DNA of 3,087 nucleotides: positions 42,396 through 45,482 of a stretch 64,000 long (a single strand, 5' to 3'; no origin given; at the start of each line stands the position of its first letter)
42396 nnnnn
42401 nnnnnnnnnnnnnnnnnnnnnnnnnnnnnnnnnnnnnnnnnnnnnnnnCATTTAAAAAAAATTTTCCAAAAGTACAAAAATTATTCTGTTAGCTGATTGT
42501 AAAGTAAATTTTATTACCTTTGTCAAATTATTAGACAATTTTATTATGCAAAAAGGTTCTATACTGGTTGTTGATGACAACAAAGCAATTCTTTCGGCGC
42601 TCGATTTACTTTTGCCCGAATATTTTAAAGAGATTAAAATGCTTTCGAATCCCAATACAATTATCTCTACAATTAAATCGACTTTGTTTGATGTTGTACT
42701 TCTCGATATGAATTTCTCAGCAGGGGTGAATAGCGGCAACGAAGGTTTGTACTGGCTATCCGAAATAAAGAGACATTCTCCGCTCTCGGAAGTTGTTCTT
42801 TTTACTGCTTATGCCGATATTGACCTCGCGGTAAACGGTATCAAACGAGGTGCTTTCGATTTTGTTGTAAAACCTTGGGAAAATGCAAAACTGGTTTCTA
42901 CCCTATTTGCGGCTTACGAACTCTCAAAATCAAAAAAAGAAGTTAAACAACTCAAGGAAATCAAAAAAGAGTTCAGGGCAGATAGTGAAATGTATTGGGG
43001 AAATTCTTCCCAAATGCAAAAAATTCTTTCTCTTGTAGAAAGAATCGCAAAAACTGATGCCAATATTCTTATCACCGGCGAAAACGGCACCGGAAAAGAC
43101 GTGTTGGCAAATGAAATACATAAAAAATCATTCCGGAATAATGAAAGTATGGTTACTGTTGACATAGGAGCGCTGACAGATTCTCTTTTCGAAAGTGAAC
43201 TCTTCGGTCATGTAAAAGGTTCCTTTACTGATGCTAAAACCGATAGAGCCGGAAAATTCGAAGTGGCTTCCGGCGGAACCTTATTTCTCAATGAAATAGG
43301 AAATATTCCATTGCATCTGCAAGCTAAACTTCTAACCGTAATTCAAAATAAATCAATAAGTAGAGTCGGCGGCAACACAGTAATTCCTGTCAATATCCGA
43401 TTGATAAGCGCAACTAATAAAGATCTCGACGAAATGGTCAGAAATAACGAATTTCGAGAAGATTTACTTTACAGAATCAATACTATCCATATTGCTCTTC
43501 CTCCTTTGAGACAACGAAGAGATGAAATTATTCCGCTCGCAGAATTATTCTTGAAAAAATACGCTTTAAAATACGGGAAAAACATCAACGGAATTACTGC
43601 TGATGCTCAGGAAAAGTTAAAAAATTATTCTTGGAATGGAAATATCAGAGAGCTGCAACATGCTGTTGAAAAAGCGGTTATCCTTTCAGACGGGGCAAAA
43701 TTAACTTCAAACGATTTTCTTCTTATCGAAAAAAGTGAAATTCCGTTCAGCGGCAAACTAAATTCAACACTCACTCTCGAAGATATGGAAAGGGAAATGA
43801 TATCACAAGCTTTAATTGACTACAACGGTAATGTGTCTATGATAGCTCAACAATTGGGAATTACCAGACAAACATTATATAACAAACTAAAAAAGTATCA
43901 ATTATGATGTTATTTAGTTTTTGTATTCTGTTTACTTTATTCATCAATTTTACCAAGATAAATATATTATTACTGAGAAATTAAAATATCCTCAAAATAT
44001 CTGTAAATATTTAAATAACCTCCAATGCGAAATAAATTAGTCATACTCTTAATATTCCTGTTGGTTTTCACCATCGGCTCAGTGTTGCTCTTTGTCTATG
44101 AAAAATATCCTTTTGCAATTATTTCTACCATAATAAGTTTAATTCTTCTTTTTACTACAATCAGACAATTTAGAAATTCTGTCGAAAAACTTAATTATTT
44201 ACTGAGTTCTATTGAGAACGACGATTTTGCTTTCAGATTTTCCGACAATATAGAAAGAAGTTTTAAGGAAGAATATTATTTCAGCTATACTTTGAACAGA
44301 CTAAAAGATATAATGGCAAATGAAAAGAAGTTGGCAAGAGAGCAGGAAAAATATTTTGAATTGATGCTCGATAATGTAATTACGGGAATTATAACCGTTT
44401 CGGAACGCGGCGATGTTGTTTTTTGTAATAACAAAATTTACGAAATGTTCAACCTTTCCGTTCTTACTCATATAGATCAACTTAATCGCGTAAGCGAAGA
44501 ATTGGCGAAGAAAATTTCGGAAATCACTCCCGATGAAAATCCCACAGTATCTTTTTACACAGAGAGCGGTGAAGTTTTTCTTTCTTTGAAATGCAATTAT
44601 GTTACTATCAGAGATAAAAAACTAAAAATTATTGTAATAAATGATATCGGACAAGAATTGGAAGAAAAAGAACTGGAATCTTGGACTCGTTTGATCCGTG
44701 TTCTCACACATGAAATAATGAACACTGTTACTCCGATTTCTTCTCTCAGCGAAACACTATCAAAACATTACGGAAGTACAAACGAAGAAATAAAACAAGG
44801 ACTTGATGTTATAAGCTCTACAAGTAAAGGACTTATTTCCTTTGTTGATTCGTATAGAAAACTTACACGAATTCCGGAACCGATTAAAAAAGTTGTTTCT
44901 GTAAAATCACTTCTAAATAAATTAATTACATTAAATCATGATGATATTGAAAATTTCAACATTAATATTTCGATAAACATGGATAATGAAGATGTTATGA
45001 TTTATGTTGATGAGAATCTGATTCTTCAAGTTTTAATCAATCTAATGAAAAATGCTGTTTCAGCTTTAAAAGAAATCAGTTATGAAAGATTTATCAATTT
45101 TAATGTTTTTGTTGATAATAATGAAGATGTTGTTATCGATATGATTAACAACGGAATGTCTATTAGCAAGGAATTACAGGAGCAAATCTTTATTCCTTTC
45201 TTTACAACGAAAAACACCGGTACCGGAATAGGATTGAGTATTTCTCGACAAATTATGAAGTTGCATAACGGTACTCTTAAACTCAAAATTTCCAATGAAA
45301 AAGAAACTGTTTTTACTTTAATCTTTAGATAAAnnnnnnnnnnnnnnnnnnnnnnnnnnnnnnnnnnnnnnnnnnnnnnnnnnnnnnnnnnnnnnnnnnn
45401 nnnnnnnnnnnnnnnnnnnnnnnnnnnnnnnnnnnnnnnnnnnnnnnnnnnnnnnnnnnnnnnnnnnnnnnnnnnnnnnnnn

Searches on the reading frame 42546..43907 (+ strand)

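Call 61: search_protein_families(library=pfam, proteins=[window:42546-43907:+], max_evalue=0.00001)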
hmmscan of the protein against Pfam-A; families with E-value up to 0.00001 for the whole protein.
window:42546-43907:+ (453 aa): 7 families
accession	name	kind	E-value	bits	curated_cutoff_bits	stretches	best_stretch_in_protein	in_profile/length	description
PF00158.32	Sigma54_activat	-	1.9e-65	220.1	20.2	1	152-316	3-167/168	Sigma-54 interaction domain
PF25601.1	AAA_lid_14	-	4.2e-21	75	27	1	322-391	1-70/87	AAA+ ATPase lid domain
PF14532.12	Sigma54_activ_2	-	4.8e-20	72.6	25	1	152-321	2-138/138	Sigma-54 interaction domain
PF00072.30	Response_reg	-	5.4e-17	62.4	30.2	1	6-119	1-109/111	Response regulator receiver domain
PF02954.25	HTH_8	-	2.5e-14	53.2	22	1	410-451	1-42/42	Bacterial regulatory protein, Fis family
PF07728.20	AAA_5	-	1.8e-08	34.9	22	1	173-293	1-124/139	AAA domain (dynein-related subfamily)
PF18024.7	HTH_50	-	2.8e-06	27.3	27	1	411-453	8-49/50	Helix-turn-helix domain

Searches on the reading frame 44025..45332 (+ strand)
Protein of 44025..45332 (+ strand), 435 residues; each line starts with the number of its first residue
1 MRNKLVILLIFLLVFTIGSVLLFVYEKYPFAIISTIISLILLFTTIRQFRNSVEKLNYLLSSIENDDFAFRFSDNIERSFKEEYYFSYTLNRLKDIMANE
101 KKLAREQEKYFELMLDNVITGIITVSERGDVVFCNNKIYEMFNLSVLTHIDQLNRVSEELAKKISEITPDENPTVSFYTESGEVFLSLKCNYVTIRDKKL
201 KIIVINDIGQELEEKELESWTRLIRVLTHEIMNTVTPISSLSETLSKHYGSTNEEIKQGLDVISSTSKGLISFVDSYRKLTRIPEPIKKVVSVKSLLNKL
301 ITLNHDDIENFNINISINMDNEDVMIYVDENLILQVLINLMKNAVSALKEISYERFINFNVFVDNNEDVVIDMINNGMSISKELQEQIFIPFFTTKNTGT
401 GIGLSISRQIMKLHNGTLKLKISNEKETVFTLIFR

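Call 3: search_protein_families(library=pfam, proteins=[window:44025-45332:+], max_evalue=0.01)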
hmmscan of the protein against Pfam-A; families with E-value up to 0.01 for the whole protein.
window:44025-45332:+ (435 aa): 5 families
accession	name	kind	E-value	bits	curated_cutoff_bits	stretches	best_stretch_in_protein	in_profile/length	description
PF02518.31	HATPase_c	-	1.3e-16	61.5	26.4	1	329-434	2-107/111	Histidine kinase-, DNA gyrase B-, and HSP90-like ATPase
PF14501.12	HATPase_c_5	-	7.9e-06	26.2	22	1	333-426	6-94/102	GHKL domain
PF00512.31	HisKA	-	9.3e-05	22.8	26.9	1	221-284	3-64/66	His Kinase A (phospho-acceptor) domain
PF00989.32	PAS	-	0.00043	20.7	22.6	1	111-146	3-38/113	PAS fold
PF13188.13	PAS_8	-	0.0038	17.5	21.8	0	110-149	2-38/65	PAS domain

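Call 4: search_protein_families(library=ncbifam, proteins=[window:44025-45332:+], max_evalue=0.01)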
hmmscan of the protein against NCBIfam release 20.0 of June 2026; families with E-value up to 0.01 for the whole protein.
window:44025-45332:+ (435 aa): 61 families (the best 25 are shown)
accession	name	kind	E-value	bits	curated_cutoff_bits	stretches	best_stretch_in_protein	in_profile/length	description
NF008468.0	PRK11360.1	equivalog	9.2e-39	133.3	646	1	30-434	201-606/616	two-component system sensor histidine kinase AtoS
NF046044.1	PnpS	equivalog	2.9e-30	105.5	400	1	56-434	5-389/390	two-component system histidine kinase PnpS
NF007688.0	PRK10364.1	equivalog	2.4e-25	89.2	479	1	223-433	243-448/460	two-component system sensor histidine kinase ZraS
NF053867.1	SprKinKinDBac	equivalog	5.3e-24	84.5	775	1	213-432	279-493/500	sporulation kinase KinD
NF033092.0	HK_WalK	equivalog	1.1e-23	83.7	725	1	84-432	233-590/594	cell wall metabolism sensor histidine kinase WalK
NF041777.1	sens_FixL_Rhizob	equivalog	4e-21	75.2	850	1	273-422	319-467/485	sensor protein FixL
NF047466.1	hybrid_RR_LvrB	exception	8.1e-21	74.6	500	1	215-432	147-372/377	hybrid histidine kinase/response regulator LvrB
TIGR02966.1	phoR_proteo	equivalog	5.6e-19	68.3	334.2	1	108-434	5-333/333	phosphate regulon sensor histidine kinase PhoR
NF008312.0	PRK11100.1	equivalog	6.5e-19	68.1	356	1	207-428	245-466/477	two-component system sensor histidine kinase CreC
TIGR02916.1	PEP_his_kin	equivalog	2.8e-18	65.8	300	1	212-433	467-677/679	XrtA/PEP-CTERM system histidine kinase PrsK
NF047794.1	HisKinPtgB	equivalog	1.8e-17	62.8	1000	1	237-434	456-653/656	two-component system sensor histidine kinase PgtB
NF008293.1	PRK11073.1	equivalog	2e-17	63.5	240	1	208-431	117-342/349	nitrogen regulation protein NR(II)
NF052574.1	HisKinEspCMyxo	equivalog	2e-17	62.6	1200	1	334-433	532-634/785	serine histidine kinase EspC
NF047874.1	MASE3_PAS_HK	subfamily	2.3e-17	63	560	2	308-432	495-621/655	MASE3 domain-containing sensor histidine kinase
NF049962.1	HisKinFlgSCampy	equivalog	6.9e-17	61.4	600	1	193-430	104-334/338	fla regulon two-component system sensor histidine kinase FlgS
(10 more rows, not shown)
